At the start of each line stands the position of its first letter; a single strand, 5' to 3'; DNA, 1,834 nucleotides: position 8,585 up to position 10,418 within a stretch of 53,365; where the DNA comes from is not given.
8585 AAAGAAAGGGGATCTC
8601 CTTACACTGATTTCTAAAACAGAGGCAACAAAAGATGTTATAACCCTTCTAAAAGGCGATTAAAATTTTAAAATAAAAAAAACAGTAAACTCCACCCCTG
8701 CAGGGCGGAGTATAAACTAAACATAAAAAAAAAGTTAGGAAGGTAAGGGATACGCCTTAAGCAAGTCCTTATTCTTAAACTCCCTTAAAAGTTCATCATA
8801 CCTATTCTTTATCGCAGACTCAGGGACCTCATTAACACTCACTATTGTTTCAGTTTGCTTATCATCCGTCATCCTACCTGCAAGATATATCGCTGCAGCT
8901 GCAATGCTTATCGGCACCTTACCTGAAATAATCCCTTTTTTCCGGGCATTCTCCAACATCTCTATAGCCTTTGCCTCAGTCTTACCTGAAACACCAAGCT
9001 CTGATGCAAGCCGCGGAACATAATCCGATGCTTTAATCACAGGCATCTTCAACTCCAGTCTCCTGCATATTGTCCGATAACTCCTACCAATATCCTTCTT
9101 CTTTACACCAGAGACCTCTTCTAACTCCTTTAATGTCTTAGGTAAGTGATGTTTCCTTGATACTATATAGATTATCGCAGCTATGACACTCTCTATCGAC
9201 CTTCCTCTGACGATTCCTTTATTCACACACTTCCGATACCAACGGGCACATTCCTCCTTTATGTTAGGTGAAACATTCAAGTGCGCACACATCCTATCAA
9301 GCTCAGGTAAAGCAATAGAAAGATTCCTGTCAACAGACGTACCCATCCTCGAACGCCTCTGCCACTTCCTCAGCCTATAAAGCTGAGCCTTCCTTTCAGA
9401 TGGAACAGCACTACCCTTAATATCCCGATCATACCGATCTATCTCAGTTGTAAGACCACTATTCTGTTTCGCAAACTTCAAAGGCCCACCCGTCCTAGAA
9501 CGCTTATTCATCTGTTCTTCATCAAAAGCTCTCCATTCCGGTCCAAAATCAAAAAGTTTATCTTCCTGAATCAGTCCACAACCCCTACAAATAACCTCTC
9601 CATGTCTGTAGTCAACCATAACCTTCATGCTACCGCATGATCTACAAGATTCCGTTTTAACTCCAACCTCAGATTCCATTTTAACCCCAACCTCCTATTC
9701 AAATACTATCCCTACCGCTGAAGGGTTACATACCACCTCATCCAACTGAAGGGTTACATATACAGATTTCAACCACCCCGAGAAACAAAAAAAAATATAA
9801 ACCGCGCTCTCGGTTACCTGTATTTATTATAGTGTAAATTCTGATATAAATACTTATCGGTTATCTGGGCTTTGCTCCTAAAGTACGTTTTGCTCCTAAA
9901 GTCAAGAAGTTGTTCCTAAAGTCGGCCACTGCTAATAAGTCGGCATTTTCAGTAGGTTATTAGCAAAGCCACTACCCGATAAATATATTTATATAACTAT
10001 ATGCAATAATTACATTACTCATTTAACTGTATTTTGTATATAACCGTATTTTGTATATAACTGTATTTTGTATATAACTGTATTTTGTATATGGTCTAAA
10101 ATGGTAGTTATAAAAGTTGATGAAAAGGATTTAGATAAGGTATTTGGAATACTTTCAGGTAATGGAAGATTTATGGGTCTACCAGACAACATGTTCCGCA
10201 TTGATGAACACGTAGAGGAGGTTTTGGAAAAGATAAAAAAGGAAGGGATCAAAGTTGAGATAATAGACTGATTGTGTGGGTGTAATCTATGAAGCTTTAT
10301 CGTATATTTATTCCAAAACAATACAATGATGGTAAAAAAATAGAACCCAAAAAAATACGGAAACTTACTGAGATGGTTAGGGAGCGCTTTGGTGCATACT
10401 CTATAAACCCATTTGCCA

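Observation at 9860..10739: Two-gene cassette bracketed by MITE-like repeat modules and a duplicated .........: candidate composite mobile element beside tfb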

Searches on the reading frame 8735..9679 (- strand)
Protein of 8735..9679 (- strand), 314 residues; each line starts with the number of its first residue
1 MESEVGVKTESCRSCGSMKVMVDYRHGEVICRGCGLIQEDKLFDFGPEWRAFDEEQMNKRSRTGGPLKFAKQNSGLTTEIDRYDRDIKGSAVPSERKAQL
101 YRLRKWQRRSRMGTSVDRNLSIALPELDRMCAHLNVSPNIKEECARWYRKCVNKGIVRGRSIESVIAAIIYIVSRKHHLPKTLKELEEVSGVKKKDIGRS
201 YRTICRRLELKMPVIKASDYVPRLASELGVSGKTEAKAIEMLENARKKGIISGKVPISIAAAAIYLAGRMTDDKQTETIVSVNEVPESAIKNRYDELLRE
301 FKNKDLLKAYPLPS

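Call 10: search_protein_families(library=pfam, proteins=[window:8735-9679:-], max_evalue=1)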
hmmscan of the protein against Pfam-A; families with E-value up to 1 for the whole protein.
window:8735-9679:- (314 aa): 8 families
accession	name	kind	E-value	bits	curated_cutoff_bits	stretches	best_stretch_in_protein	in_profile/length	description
PF00382.24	TFIIB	-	3.2e-38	130.1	23.6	2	120-204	5-89/92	Transcription factor TFIIB repeat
PF08271.17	Zn_Ribbon_TF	-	1.4e-11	44.2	29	1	12-52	3-43/43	TFIIB zinc-binding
PF02984.24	Cyclin_C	-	0.00084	19.8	22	0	164-208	45-90/119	Cyclin, C-terminal domain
PF21886.1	BRF2-like_C_cyclin_rpt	-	0.066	13.7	27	1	232-268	31-67/138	BRF2-like, C-terminal cyclin repeat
PF13730.12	HTH_36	-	0.084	13.1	25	0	222-244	29-51/55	Helix-turn-helix domain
PF01857.25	RB_B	-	0.098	13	26.9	1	120-186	10-78/144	Retinoblastoma-associated protein B domain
PF24409.1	wHTH-PRTase_assc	-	0.11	12.9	27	0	232-277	22-67/83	wHTH-PRTase associated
PF03258.20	Baculo_FP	-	0.13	12.8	24.7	0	188-222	5-42/85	Baculovirus FP protein domain 1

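Call 46: find_homologous_proteins(query=window:8735-9679:-, max_evalue=1e-60)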
Query window:8735-9679:- (314 aa): 3424 proteins with E <= 1e-60 among 5701 candidates; the best 120 are listed.
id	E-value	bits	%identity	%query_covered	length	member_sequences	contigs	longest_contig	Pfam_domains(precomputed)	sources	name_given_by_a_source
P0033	1.6e-185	634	88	99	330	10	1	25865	PF00382.25,PF08271.18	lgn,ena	-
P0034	1.5e-184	630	91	96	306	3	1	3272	PF00382.25,PF08271.18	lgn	-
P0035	5.3e-175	599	87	97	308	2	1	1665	PF00382.25,PF08271.18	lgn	-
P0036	3.9e-174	596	87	97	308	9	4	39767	PF00382.25,PF08271.18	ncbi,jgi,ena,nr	ncbi:MAG: transcription initiation factor IIB [Candidatus Altiarchaeales archaeon ex4484_43]|nr:MAG:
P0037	9.7e-174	595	87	97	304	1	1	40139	PF00382.25,PF08271.18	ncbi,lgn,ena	-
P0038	3.7e-171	586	88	94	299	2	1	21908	PF00382.25,PF08271.18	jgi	jgi:transcription initiation factor TFIIB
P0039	1.8e-168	578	82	98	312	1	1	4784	PF00382.25,PF08271.18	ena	-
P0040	3.6e-168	577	82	97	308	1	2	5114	PF00382.25,PF08271.18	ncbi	-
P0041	1.3e-167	575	82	97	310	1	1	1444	PF00382.25,PF08271.18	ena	-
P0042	3.3e-167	573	81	97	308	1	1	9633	PF00382.25,PF08271.18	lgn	-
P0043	8.3e-167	572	82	97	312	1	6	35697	PF00382.25,PF08271.18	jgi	-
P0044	9.4e-167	572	81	97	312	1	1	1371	PF00382.25,PF08271.18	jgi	-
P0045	2.1e-166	571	82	97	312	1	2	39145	PF00382.25,PF08271.18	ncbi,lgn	-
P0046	3.0e-166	570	81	98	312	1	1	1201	PF00382.25,PF08271.18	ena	-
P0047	4.2e-166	570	82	97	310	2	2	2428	PF00382.25,PF08271.18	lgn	-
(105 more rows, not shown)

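Call 47: find_encoding_contigs(protein=P0033, flank=5000, max_places=2)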
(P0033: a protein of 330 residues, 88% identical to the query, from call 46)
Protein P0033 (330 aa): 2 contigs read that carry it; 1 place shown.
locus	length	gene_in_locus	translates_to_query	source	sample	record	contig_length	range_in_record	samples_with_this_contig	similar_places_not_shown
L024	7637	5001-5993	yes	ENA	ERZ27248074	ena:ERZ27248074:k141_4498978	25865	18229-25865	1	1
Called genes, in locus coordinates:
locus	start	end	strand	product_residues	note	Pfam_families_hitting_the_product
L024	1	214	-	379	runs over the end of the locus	PF07318:DUF1464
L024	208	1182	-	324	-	PF00288:GHMP_kinases_N, PF08544:GHMP_kinases_C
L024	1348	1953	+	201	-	-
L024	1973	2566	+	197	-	-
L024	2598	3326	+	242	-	PF00149:Metallophos, PF12850:Metallophos_2 (faint)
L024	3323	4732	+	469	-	-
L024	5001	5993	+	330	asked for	PF08271:Zn_Ribbon_TF, PF00382:TFIIB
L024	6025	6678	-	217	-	PF01488:Shikimate_DH (weak), PF02254:TrkA_N, PF03435:Sacchrp_dh_NADP (faint), PF03807:F420_oxidored (weak), PF22614:Slo-like_RCK (weak), PF02080:TrkA_C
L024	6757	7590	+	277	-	PF00696:AA_kinase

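Call 48: find_encoding_contigs(protein=P0036, flank=5000, max_places=2)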
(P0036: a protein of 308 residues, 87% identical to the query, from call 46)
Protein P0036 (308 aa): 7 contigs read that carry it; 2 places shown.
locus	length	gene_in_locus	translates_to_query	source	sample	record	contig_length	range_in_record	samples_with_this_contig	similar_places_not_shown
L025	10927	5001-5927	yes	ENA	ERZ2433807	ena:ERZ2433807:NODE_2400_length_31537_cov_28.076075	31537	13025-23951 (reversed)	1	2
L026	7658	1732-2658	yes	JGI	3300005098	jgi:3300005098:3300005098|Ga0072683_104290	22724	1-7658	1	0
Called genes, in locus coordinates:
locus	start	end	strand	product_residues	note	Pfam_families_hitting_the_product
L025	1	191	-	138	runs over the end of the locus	-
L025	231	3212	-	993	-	PF04956:TrbC (weak), PF18895:T4SS_pilin (weak)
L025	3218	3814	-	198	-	-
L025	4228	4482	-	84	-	-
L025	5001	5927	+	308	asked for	PF08271:Zn_Ribbon_TF, PF00382:TFIIB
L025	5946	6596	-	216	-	PF01488:Shikimate_DH (weak), PF02254:TrkA_N, PF03435:Sacchrp_dh_NADP (faint), PF03807:F420_oxidored (weak), PF13241:NAD_binding_7 (weak), PF13460:NAD_binding_10 (weak), PF22614:Slo-like_RCK (weak), PF02080:TrkA_C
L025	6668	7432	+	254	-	PF01946:Thi4, PF01266:DAO (faint), PF07992:Pyr_redox_2 (weak), PF12831:FAD_oxidored (weak), PF13450:NAD_binding_8 (weak)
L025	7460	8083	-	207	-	PF13197:DUF4013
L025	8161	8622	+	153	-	-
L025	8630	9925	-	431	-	PF13393:tRNA-synt_His, PF00587:tRNA-synt_2b, PF03129:HGTP_anticodon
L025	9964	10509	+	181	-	PF01613:Flavin_Reduct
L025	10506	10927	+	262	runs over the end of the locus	PF00254:FKBP_C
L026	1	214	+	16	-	?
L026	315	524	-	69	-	-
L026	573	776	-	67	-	PF18929:DUF5678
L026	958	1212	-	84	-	-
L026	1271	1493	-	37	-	-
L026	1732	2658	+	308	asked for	PF08271:Zn_Ribbon_TF, PF00382:TFIIB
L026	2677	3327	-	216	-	PF01488:Shikimate_DH (weak), PF02254:TrkA_N, PF03435:Sacchrp_dh_NADP (faint), PF03807:F420_oxidored (weak), PF13241:NAD_binding_7 (weak), PF13460:NAD_binding_10 (weak), PF22614:Slo-like_RCK (weak), PF02080:TrkA_C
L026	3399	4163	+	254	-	PF01946:Thi4, PF01266:DAO (faint), PF07992:Pyr_redox_2 (weak), PF12831:FAD_oxidored (weak), PF13450:NAD_binding_8 (weak)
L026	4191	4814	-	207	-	PF13197:DUF4013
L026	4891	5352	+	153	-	-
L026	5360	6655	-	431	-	PF13393:tRNA-synt_His, PF00587:tRNA-synt_2b, PF03129:HGTP_anticodon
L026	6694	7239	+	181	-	PF01613:Flavin_Reduct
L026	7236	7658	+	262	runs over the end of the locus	PF00254:FKBP_C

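Call 49: find_encoding_contigs(protein=P0037, flank=5000, max_places=2)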
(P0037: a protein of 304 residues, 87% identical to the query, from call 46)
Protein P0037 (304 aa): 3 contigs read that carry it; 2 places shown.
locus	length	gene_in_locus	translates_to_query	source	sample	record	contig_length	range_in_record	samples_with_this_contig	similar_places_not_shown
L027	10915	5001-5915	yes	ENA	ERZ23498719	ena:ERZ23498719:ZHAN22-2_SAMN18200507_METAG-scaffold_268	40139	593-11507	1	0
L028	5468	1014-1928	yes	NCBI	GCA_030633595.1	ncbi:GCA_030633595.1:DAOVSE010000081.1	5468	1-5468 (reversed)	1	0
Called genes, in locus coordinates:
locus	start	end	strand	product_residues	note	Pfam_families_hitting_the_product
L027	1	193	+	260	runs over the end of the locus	?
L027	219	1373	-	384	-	PF07318:DUF1464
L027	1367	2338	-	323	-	PF00288:GHMP_kinases_N, PF08544:GHMP_kinases_C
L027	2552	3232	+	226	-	PF01944:SpoIIM (faint)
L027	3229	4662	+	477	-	PF21827:New_glue (weak)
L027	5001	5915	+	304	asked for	PF08271:Zn_Ribbon_TF, PF00382:TFIIB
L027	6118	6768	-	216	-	PF02254:TrkA_N, PF03807:F420_oxidored (weak), PF07992:Pyr_redox_2 (weak), PF13241:NAD_binding_7 (weak), PF13460:NAD_binding_10 (weak), PF22614:Slo-like_RCK (weak), PF02080:TrkA_C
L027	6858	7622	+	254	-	PF01946:Thi4, PF01266:DAO (faint), PF03486:HI0933_like (faint), PF07992:Pyr_redox_2 (weak), PF12831:FAD_oxidored, PF13450:NAD_binding_8 (weak)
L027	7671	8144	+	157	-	-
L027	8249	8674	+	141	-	-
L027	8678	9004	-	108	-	PF03129:HGTP_anticodon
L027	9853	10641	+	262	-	PF00254:FKBP_C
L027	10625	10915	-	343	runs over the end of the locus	PF00850:Hist_deacetyl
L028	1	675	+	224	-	?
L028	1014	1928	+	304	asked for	PF08271:Zn_Ribbon_TF, PF00382:TFIIB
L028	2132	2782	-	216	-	PF02254:TrkA_N, PF03807:F420_oxidored (weak), PF07992:Pyr_redox_2 (weak), PF13241:NAD_binding_7 (weak), PF13460:NAD_binding_10 (weak), PF22614:Slo-like_RCK (weak), PF02080:TrkA_C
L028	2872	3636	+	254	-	PF01946:Thi4, PF01266:DAO (faint), PF03486:HI0933_like (faint), PF07992:Pyr_redox_2 (weak), PF12831:FAD_oxidored, PF13450:NAD_binding_8 (weak)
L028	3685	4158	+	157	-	-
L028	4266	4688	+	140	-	-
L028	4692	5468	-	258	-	?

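Call 109: find_encoding_contigs(protein=P0034, flank=3000, max_places=3)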
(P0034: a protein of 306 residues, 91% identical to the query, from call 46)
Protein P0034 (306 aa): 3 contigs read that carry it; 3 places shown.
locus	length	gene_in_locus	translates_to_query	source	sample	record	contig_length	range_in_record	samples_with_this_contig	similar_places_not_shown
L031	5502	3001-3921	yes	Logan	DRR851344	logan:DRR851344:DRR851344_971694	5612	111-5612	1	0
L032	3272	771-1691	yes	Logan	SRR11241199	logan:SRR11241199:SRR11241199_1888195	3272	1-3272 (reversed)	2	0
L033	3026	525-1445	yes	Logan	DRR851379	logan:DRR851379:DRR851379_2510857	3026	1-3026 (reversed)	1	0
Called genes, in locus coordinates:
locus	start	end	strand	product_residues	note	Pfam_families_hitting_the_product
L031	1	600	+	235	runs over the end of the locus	?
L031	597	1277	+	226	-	-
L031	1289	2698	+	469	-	-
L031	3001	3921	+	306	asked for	PF08271:Zn_Ribbon_TF, PF00382:TFIIB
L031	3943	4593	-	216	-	PF01488:Shikimate_DH (weak), PF02254:TrkA_N, PF03435:Sacchrp_dh_NADP (weak), PF03807:F420_oxidored, PF13241:NAD_binding_7 (weak), PF13460:NAD_binding_10 (weak), PF02080:TrkA_C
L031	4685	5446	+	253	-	PF01946:Thi4, PF07992:Pyr_redox_2 (weak), PF01266:DAO (faint), PF12831:FAD_oxidored (weak), PF13450:NAD_binding_8 (weak)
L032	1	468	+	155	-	?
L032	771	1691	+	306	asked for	PF08271:Zn_Ribbon_TF, PF00382:TFIIB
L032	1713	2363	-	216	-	PF01488:Shikimate_DH (weak), PF02254:TrkA_N, PF03435:Sacchrp_dh_NADP (weak), PF03807:F420_oxidored, PF13241:NAD_binding_7 (weak), PF13460:NAD_binding_10 (weak), PF02080:TrkA_C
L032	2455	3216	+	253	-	PF01946:Thi4, PF07992:Pyr_redox_2 (weak), PF01266:DAO (faint), PF12831:FAD_oxidored (weak), PF13450:NAD_binding_8 (weak)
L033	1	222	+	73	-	?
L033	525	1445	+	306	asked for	PF08271:Zn_Ribbon_TF, PF00382:TFIIB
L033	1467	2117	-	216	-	PF01488:Shikimate_DH (weak), PF02254:TrkA_N, PF03435:Sacchrp_dh_NADP (weak), PF03807:F420_oxidored, PF13241:NAD_binding_7 (weak), PF13460:NAD_binding_10 (weak), PF02080:TrkA_C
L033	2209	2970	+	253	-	PF01946:Thi4, PF07992:Pyr_redox_2 (weak), PF01266:DAO (faint), PF12831:FAD_oxidored (weak), PF13450:NAD_binding_8 (weak)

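Call 110: find_encoding_contigs(protein=P0038, flank=3000, max_places=2)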
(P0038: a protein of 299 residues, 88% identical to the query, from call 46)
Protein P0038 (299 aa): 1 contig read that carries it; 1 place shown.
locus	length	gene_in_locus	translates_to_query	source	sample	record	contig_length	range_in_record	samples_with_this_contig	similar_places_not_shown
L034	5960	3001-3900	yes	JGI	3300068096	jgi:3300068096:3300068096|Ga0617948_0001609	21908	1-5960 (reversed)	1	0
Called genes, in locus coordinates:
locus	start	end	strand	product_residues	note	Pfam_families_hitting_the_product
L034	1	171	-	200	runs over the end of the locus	PF10110:GPDPase_memb (weak)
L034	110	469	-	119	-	-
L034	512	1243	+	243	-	PF00149:Metallophos, PF12850:Metallophos_2 (weak)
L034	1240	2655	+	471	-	-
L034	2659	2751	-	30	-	-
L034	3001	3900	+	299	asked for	PF08271:Zn_Ribbon_TF, PF00382:TFIIB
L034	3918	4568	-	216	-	PF01488:Shikimate_DH (weak), PF02254:TrkA_N, PF03435:Sacchrp_dh_NADP (weak), PF03807:F420_oxidored (weak), PF13241:NAD_binding_7 (weak), PF13460:NAD_binding_10 (weak), PF22614:Slo-like_RCK (faint), PF02080:TrkA_C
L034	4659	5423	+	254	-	PF01946:Thi4, PF01266:DAO (faint), PF07992:Pyr_redox_2 (weak), PF12831:FAD_oxidored (weak), PF13450:NAD_binding_8 (weak)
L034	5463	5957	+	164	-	-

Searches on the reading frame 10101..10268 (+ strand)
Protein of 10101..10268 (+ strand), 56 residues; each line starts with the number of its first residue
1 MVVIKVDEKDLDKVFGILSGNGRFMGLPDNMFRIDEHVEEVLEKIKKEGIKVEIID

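Call 10: search_protein_families(library=pfam, proteins=[window:10101-10268:+], max_evalue=1)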
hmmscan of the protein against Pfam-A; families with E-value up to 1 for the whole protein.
seq(56 aa): 2 families
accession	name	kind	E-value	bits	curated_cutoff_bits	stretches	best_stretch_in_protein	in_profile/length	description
PF08032.17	SpoU_sub_bind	-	0.0059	17.3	22.8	1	33-56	27-50/76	RNA 2'-O ribose methyltransferase substrate binding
PF11823.13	Se_S_carrier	-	0.099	12.6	25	0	36-53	48-65/69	Putative Se/S carrier protein-like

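Call 11: search_protein_families(library=ncbifam, proteins=[window:10101-10268:+], max_evalue=1)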
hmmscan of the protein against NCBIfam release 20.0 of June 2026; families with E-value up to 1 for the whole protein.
seq(56 aa): 0 families

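Call 36: find_homologous_proteins(query=window:10101-10268:+, max_evalue=0.01)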
Query seq(56 aa) (56 aa): 1 proteins with E <= 0.01 among 1 candidates.
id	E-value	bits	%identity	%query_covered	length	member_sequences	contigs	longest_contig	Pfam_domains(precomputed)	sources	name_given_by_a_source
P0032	3.6e-27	110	100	100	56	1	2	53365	-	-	-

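Call 55: search_protein_families(library=pfam, alignment_id=A2, max_evalue=0.1)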
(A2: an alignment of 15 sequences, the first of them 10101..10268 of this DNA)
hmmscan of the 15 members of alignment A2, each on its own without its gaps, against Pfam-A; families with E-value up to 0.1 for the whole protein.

A. member 1, window:10101-10268:+ (56 aa): 2 families
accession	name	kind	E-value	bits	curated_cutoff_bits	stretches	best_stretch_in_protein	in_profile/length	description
PF08032.17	SpoU_sub_bind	-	0.0059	17.3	22.8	0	33-56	27-50/76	RNA 2'-O ribose methyltransferase substrate binding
PF11823.13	Se_S_carrier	-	0.099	12.6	25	0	36-53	48-65/69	Putative Se/S carrier protein-like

B. families by the number of members that match (of 15 scanned): 8 families
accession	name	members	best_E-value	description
PF11823.13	Se_S_carrier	2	0.092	Putative Se/S carrier protein-like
PF08032.17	SpoU_sub_bind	1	0.0059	RNA 2'-O ribose methyltransferase substrate binding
PF10073.14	GapR_DNA-bd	1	0.0067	GapR-like, DNA-binding domain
PF16344.10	FecR_C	1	0.0086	FecR, C-terminal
PF15922.10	YjeJ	1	0.037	YjeJ-like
PF24406.1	nSTAND_NTPase4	1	0.038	Novel STAND NTPase 4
PF15095.12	IL33_bt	1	0.054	Interleukin 33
PF20216.3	DUF6576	1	0.058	Family of unknown function (DUF6576)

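Call 56: search_solved_structures(query=A2, max_evalue=10, show_alignments=2)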
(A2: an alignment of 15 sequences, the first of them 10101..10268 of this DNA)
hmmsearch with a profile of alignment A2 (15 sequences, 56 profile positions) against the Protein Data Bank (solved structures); distinct sequences matched with E-value up to 10: 19.
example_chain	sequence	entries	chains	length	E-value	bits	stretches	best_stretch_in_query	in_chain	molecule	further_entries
5oow_A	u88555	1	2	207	0.03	17.2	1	3-28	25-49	Chaperone protein DnaK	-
1dkg_D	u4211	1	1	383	0.046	16.6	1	3-25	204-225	MOLECULAR CHAPERONE DNAK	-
7n46_A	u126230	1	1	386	0.047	16.6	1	3-25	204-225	Chaperone protein DnaK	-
7rax_A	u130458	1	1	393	0.05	16.5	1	3-25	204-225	Chaperone protein DnaK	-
7kru_B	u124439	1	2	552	0.076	15.9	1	3-23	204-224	Chaperone protein DnaK fused with substrate peptide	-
7kzu_A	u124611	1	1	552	0.076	15.9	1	3-23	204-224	Chaperone protein DnaK fused with substrate peptide,Chaperone protein DnaK fused with subs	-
7krv_B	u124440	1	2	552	0.077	15.9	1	3-23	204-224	Chaperone protein DnaK fused with substrate peptide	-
2kho_A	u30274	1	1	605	0.088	15.7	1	3-23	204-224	Heat shock protein 70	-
7krt_A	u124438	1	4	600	0.09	15.7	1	3-23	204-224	Chaperone protein DnaK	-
4jn4_A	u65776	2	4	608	0.09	15.7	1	3-23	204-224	Chaperone protein DnaK | Hsp70 CHAPERONE DnaK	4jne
4b9q_A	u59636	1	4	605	0.091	15.7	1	3-23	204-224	CHAPERONE PROTEIN DNAK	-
7ko2_A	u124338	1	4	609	0.092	15.7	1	3-23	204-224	Chaperone protein DnaK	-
5nro_A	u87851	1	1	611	0.093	15.7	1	3-23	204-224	Chaperone protein DnaK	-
7krw_C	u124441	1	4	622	0.094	15.6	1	3-23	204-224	Chaperone protein DnaK fused with substrate peptide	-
7kzi_A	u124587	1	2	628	0.096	15.6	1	3-23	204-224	Chaperone protein DnaK fused with substrate peptide,Chaperone protein DnaK fused with subs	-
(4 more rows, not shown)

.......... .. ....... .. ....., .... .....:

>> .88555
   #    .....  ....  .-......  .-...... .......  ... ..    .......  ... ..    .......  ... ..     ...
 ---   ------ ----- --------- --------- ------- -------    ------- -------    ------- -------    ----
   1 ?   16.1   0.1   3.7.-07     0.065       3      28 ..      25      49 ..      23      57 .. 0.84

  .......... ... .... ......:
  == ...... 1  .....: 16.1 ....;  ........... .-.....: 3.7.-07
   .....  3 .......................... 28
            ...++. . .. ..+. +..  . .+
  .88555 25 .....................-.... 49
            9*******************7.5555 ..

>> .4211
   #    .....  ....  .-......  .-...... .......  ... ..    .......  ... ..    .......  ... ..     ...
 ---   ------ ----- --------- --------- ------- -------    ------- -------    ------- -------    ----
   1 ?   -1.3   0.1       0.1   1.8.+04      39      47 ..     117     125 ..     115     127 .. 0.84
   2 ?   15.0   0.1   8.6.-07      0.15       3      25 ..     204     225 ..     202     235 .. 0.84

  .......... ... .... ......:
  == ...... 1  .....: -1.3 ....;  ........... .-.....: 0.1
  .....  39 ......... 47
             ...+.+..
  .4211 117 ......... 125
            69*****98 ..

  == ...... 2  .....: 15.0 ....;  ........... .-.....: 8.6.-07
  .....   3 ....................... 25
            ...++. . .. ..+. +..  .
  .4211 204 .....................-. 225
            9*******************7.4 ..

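Call 59: predict_structure(protein=window:10101-10268:+)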
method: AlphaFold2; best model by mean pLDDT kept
length: 56 residues; sequences in the alignment: 1
mean_pLDDT: 92.9   pTM: 0.73
mean pLDDT of the five models: 92.9, 91.0, 90.2, 90.2, 87.7
residues with pLDDT >= 90: 50; 70-90: 6; 50-70: 0; < 50: 0
segments of 3 or more residues with pLDDT < 50: none
pLDDT, mean of each block of 10 residues (from residue 1): 94 93 91 94 94 92
secondary structure, 60 per line:
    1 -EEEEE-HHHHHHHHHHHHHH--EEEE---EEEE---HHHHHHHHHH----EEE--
elements in order: E2-6 H8-21 E24-27 E31-34 H38-47 E52-54

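Call 63: fold_search(model_id=the predicted structure, library=pdb)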
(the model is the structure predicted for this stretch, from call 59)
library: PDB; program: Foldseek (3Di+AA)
matches with E <= 10: 389; with E <= 0.001: 0
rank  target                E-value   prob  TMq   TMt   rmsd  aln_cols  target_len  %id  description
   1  6xfu_B                2.6e-02  1.00  0.65  0.56   3.6        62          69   18  PmtCD peptide exporter basket domain (released 2020-10-14)
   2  6u2d_B                3.7e-02  0.99  0.65  0.59   3.5        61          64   18  PmtCD peptide exporter basket domain (released 2020-10-14)
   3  6u2d_C                3.9e-02  1.00  0.73  0.66   2.7        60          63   18  PmtCD peptide exporter basket domain (released 2020-10-14)
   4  6u2d_A                4.5e-02  1.00  0.72  0.63   2.7        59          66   19  PmtCD peptide exporter basket domain (released 2020-10-14)
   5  6xji_C                5.8e-02  0.99  0.64  0.16   3.7        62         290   18  PmtCD ABC exporter at C1 symmetry (released 2020-10-14)
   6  6g11_A                6.2e-02  0.99  0.68  0.57   3.1        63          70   14  Complex of rice blast (Magnaporthe oryzae) effector protein AVR-PikE with the HMA domain of Pikp-1 from rice (Oryza sa (released 2018-06-13)
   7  6xfu_A                6.2e-02  0.99  0.66  0.55   3.6        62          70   18  PmtCD peptide exporter basket domain (released 2020-10-14)
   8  1fee_A                7.1e-02  0.90  0.52  0.46   3.9        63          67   17  CRYSTAL STRUCTURE OF COPPER-HAH1 (released 2001-01-21)
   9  3cjk_A                8.6e-02  0.96  0.61  0.54   3.2        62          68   18  Crystal structure of the adduct HAH1-Cd(II)-MNK1. (released 2008-12-30)
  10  6g11_B                1.1e-01  0.99  0.68  0.56   3.1        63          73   14  Complex of rice blast (Magnaporthe oryzae) effector protein AVR-PikE with the HMA domain of Pikp-1 from rice (Oryza sa (released 2018-06-13)
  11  4y2i                  1.2e-01  0.96  0.61  0.55   3.5        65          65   12  Gold ion bound to GolB (released 2016-02-10)
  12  1fe0_A                1.3e-01  0.82  0.53  0.48   3.9        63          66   17  CRYSTAL STRUCTURE OF CADMIUM-HAH1 (released 2001-01-20)
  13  6q76_A                1.5e-01  0.95  0.63  0.51   4.0        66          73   18  Complex of rice blast (Magnaporthe oryzae) effector protein AVR-Pia with the HMA domain of Pikp-1 from rice (Oryza sat (released 2019-07-10)
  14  2dk2_MODEL_1_A        1.7e-01  0.51  0.41  0.30   5.3        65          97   22  Solution structure of RRM domain in heterogeneous nuclear ribonucleoprotein R (hnRNP R) (released 2006-10-06)
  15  7a8w_DDD              1.8e-01  0.93  0.63  0.53   3.9        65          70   17  Complex of rice blast (Magnaporthe oryzae) effector protein AVR-PikC with an engineered HMA domain of Pikp-1 from ri (released 2021-03-17)
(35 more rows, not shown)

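Call 80: search_protein_families(library=padloc, proteins=[P0032], max_evalue=1)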
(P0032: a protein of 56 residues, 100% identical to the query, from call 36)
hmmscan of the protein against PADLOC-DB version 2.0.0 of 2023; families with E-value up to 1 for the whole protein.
P0032 (56 aa): 0 families

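Call 81: search_protein_families(library=phrogs, proteins=[P0032], max_evalue=1)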
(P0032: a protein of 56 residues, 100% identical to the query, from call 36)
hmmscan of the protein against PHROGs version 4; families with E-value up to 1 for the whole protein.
P0032 (56 aa): 4 families
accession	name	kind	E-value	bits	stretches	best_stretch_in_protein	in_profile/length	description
phrog_4312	-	unknown function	0.16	13.2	1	6-44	21-60/74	-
phrog_13557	-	unknown function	0.16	13.1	1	3-38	65-103/106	-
phrog_36395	-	unknown function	0.2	13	1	30-51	31-52/71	-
phrog_31647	-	unknown function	0.45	11.5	1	8-28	11-32/43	-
